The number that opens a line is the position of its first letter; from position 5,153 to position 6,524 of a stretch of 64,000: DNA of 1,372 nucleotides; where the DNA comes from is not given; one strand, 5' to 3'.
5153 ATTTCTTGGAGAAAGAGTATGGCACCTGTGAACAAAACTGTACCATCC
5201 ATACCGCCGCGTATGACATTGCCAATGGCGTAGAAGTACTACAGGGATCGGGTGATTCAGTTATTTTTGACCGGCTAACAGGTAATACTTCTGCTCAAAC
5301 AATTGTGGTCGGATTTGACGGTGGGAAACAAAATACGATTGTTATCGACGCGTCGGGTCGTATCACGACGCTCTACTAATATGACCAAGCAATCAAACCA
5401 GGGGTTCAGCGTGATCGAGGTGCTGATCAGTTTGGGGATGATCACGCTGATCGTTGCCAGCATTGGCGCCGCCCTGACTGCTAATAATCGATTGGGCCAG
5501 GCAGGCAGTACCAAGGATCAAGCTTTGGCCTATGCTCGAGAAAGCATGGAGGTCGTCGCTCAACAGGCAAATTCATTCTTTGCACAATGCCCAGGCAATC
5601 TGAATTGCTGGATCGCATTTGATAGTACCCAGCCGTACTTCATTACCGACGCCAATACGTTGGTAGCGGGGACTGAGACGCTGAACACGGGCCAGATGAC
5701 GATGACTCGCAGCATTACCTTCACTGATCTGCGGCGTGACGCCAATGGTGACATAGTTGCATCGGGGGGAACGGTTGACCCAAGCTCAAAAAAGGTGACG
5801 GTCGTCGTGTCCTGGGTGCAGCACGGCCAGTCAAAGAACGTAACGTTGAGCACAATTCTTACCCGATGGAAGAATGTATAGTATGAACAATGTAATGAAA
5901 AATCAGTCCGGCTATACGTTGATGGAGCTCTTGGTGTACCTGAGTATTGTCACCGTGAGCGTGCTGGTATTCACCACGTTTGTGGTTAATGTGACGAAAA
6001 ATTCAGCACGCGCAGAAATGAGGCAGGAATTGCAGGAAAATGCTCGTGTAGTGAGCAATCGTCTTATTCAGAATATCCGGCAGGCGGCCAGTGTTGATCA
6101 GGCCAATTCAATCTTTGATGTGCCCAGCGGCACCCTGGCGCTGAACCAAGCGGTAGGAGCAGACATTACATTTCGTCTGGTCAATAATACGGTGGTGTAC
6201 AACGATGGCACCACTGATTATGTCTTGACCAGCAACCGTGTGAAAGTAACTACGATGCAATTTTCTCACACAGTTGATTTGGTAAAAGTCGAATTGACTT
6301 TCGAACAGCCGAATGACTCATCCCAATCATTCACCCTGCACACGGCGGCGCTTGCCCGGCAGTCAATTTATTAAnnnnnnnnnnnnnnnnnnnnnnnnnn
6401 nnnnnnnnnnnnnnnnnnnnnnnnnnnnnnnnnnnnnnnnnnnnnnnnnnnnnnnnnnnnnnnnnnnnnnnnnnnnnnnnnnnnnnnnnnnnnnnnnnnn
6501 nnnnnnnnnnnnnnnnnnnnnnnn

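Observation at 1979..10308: The type IV pilus operon ends in a giant PilX-like protein and secreted cysteine-rich proteins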

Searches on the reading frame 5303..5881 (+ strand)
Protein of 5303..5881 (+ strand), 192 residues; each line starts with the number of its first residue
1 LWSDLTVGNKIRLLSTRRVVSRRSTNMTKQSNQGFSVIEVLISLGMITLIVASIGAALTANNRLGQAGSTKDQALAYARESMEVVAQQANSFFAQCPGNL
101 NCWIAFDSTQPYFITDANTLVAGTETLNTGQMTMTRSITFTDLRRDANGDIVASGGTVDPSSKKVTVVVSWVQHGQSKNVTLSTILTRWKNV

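Call 3: search_protein_families(library=pfam, proteins=[window:5303-5881:+], max_evalue=0.1)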
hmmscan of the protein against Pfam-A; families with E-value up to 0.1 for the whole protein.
window:5303-5881:+ (192 aa): 1 family
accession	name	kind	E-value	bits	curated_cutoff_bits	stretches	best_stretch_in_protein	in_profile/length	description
PF07963.17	N_methyl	-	0.061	13.4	21.2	1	31-53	3-25/27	Prokaryotic N-terminal methylation motif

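Call 4: search_protein_families(library=ncbifam, proteins=[window:5303-5881:+], max_evalue=0.1)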
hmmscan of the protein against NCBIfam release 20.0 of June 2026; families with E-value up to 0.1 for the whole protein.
window:5303-5881:+ (192 aa): 6 families
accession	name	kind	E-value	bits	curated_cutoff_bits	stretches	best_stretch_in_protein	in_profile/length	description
NF041013.1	T4P_ComGE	equivalog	2.9e-05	24.1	49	1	30-83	1-54/83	competence type IV pilus minor pilin ComGE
TIGR02523.1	type_IV_pilV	equivalog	0.021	15.3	52.2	1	33-88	2-57/139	type IV pilus modification protein PilV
NF007848.0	PRK10557.1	equivalog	0.036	13.4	120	1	26-59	4-37/192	prepilin peptidase-dependent protein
NF047828.1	T3SSXpsI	equivalog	0.061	13.4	150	0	33-87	2-56/132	type II secretion system protein XpsI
NF007660.0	PRK10332.1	equivalog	0.064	13.8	86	1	29-55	5-31/107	prepilin-type N-terminal cleavage/methylation domain-containing protein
NF038304.1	EPS_HpsC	equivalog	0.065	12.8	200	0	25-74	13-65/318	hormogonium polysaccharide secretion pseudopilin HpsC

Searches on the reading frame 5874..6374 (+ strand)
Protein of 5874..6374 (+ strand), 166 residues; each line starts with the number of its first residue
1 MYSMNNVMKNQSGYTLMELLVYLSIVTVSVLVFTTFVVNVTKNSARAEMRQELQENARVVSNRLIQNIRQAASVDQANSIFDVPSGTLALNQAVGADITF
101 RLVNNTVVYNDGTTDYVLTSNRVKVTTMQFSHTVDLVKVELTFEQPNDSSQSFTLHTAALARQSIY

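Call 3: search_protein_families(library=pfam, proteins=[window:5874-6374:+], max_evalue=0.1)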
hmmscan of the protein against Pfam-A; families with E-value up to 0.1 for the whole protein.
window:5874-6374:+ (166 aa): 1 family
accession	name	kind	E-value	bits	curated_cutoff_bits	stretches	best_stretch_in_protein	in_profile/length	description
PF07963.17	N_methyl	-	6.5e-06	25.9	21.2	1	8-32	1-25/27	Prokaryotic N-terminal methylation motif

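Call 4: search_protein_families(library=ncbifam, proteins=[window:5874-6374:+], max_evalue=0.1)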
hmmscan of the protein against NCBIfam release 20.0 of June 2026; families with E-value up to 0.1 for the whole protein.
window:5874-6374:+ (166 aa): 16 families
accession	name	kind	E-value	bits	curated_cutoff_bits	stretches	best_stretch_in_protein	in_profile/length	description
NF041002.1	pilin_ComGF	equivalog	7.2e-06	26.3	80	1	11-145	1-128/139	competence type IV pilus minor pilin ComGF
TIGR02599.1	TIGR02599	subfamily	3.6e-05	23.2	256.5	1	13-72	1-60/361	Verru_Chthon cassette protein C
NF007800.0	PRK10506.1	equivalog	0.00017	21.4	158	1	5-78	2-68/163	prepilin peptidase-dependent protein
NF038304.1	EPS_HpsC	equivalog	0.00087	18.9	200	1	5-78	14-87/318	hormogonium polysaccharide secretion pseudopilin HpsC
TIGR02523.1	type_IV_pilV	equivalog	0.0009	19.7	52.2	1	11-75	1-65/139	type IV pilus modification protein PilV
NF040999.1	pilin_ComGC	equivalog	0.0015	18.6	75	1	12-48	2-35/84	competence type IV pilus major pilin ComGC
TIGR01707.1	gspI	equivalog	0.002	18.6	44.35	1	13-68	1-53/101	type II secretion system minor pseudopilin GspI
NF041581.1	SosA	equivalog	0.0021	18.2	60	1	17-45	7-35/77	DNA damage-induced cell division inhibitor SosA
NF007848.0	PRK10557.1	equivalog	0.0025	17.1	120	1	5-71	4-70/192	prepilin peptidase-dependent protein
NF041014.1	pilin_ComGG_2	equivalog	0.0028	18.3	40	1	19-126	8-87/101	competence type IV pilus minor pilin ComGG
NF041013.1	T4P_ComGE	equivalog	0.0028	17.7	49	1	9-55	1-47/83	competence type IV pilus minor pilin ComGE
NF008187.0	PRK10939.1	equivalog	0.012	14.2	528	1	42-144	377-480/521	autoinducer-2 kinase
TIGR01708.2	typeII_sec_gspH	equivalog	0.015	15.3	80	1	11-54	1-41/169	type II secretion system minor pseudopilin GspH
NF007862.0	PRK10574.1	equivalog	0.025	14.7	138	1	8-32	1-25/145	prepilin peptidase-dependent pilin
NF040982.1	ComGD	equivalog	0.074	13.5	70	0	11-49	1-39/139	competence type IV pilus minor pilin ComGD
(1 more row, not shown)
